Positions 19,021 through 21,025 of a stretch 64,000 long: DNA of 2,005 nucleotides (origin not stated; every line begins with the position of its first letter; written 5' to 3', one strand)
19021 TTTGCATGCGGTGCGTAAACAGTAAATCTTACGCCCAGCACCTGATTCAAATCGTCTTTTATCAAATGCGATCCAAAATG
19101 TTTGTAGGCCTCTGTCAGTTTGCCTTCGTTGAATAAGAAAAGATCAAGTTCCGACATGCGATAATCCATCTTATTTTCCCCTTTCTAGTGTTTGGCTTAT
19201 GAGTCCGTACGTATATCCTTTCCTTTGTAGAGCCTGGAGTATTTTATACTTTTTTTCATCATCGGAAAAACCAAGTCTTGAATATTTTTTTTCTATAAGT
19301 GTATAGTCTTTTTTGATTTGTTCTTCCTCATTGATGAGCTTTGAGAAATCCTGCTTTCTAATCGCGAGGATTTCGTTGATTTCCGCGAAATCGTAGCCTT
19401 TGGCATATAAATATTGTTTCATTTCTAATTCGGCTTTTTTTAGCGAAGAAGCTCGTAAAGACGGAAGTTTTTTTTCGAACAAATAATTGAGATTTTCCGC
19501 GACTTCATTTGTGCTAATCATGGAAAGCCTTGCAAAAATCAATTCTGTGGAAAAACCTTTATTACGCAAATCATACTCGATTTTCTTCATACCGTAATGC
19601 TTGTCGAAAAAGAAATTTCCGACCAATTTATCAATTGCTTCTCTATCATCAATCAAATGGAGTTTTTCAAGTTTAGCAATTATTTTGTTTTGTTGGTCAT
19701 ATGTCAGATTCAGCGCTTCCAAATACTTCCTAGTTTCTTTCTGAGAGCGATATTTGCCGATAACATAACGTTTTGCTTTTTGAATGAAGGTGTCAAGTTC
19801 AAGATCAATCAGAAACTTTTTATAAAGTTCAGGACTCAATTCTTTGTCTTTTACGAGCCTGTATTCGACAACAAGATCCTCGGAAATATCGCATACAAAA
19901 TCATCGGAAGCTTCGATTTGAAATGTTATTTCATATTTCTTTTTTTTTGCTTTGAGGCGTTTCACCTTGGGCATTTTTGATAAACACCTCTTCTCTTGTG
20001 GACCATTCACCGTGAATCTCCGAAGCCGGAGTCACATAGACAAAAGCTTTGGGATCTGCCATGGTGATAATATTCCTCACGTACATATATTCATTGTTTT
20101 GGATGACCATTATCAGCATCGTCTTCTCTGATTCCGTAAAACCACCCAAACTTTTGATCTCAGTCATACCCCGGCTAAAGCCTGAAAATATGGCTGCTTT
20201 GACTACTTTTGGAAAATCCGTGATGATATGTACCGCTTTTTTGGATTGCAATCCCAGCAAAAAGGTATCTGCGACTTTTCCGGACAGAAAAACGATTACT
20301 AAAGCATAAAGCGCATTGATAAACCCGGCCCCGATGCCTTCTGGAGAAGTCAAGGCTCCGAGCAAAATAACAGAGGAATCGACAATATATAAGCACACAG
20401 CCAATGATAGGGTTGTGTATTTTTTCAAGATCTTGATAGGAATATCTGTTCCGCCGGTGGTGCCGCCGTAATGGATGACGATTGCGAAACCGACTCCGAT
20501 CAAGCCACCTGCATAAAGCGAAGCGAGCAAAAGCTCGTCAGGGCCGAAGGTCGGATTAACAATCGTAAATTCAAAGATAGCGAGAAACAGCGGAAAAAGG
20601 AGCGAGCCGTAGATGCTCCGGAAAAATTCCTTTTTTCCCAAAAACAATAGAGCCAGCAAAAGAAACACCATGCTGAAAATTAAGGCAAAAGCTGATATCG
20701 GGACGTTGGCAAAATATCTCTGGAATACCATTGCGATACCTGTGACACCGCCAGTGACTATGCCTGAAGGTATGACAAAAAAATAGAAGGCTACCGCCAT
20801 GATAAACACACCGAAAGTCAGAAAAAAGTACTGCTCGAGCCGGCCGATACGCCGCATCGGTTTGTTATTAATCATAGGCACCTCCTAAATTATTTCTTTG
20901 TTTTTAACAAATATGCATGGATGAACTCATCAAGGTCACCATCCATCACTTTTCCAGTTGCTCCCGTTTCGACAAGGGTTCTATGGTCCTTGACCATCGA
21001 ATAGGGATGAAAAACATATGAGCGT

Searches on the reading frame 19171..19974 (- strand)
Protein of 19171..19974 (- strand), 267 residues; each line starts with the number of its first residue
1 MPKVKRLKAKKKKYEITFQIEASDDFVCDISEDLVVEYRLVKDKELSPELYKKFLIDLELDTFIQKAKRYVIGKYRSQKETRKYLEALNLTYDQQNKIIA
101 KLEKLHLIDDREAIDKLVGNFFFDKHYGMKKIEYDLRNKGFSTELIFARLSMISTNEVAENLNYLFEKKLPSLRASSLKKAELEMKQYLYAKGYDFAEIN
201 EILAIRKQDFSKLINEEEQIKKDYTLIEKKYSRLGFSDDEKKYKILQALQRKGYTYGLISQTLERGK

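Call 55: search_protein_families(library=pfam, proteins=[window:19171-19974:-], max_evalue=0.001)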
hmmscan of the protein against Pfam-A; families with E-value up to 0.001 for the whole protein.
window:19171-19974:- (267 aa): 2 families
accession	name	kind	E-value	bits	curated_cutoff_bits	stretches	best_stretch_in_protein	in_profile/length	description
PF21981.2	RecX_HTH3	-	4.2e-15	56.1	26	2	225-262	9-47/48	RecX, third three-helix domain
PF21982.2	RecX_HTH1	-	1e-07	32.2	26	0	182-203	16-37/40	RecX, first three-helix domain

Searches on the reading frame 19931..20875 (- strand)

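Call 55: search_protein_families(library=pfam, proteins=[window:19931-20875:-], max_evalue=0.001)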
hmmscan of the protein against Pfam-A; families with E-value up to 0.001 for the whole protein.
window:19931-20875:- (314 aa): 2 families
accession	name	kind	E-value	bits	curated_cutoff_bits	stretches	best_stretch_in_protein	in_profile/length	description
PF02588.21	YitT_membrane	-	1.7e-45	155.4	24.3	1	15-229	1-204/205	Uncharacterised 5xTM membrane BCR, YitT family COG1284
PF10035.14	DUF2179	-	3.9e-15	55.8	22.8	1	235-289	1-55/55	Uncharacterized protein conserved in bacteria (DUF2179)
